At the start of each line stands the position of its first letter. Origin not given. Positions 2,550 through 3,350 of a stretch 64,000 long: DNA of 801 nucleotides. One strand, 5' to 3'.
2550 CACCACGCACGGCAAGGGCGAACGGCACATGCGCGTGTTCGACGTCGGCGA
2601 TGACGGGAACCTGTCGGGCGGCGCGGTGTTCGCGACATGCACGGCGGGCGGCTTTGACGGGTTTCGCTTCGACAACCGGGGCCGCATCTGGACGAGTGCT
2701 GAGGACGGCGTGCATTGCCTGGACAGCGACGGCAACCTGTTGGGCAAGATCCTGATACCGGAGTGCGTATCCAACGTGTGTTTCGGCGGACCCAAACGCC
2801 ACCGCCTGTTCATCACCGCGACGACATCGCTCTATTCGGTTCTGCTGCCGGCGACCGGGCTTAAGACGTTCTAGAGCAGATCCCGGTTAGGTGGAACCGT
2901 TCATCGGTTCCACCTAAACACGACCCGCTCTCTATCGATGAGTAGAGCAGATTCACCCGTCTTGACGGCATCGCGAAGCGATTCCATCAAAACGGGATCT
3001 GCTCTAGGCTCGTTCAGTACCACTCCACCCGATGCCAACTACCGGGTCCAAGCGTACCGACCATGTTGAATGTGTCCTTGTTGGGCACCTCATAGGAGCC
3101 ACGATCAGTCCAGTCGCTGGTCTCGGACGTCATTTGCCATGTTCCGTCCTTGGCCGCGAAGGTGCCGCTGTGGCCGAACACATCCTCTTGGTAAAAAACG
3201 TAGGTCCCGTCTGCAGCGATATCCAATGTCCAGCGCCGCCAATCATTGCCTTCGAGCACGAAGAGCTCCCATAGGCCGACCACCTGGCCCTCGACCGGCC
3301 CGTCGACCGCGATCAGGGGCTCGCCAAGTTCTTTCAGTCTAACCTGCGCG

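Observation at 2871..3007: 137-bp palindromic MITE-like element with perfect 15-bp TIRs and TA flanks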

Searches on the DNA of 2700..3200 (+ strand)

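Call 9: search_rna_families(source=window, start=2700, end=3200, threshold=evalue, max_evalue=10, show_alignments=3)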
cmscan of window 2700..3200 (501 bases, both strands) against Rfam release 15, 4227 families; matches with E-value up to 10: 2.
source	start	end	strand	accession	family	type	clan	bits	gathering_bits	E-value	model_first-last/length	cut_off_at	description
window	3011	3052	-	RF03058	sul1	Cis-reg; riboswitch;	-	18.6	36.2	0.47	1-56/56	no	sul1 RNA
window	2773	2818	-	RF01074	RF_site1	Cis-reg; frameshift_element;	-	15.3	40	4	1-40/40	no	Putative RNA-dependent RNA polymerase ribosomal frameshift site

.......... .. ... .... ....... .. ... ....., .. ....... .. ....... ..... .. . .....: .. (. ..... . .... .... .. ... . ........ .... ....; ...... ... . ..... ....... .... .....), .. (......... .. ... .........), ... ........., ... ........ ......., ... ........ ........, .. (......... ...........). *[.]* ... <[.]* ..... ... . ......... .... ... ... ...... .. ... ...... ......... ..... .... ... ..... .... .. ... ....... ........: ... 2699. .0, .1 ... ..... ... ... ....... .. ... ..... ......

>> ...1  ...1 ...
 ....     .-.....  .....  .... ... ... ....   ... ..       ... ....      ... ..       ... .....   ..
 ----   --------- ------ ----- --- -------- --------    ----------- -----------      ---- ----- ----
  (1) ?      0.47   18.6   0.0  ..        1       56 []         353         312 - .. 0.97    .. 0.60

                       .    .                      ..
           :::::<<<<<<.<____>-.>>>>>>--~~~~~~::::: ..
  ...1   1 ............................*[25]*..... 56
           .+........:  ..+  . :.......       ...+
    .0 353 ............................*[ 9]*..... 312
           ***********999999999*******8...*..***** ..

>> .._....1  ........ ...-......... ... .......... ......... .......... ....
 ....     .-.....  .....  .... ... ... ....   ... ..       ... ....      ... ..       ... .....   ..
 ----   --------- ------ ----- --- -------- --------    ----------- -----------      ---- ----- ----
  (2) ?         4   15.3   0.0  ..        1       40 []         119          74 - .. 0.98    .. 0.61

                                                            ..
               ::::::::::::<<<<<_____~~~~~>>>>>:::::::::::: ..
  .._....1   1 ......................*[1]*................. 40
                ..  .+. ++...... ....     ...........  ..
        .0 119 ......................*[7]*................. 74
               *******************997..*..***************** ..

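Call 10: search_dna_similar(query=window:2871-3007:+, collection=plasmids, mode=distant, max_rows=40, max_evalue=0.001)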
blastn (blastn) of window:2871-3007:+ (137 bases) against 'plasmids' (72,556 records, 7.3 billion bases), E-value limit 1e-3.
No match.
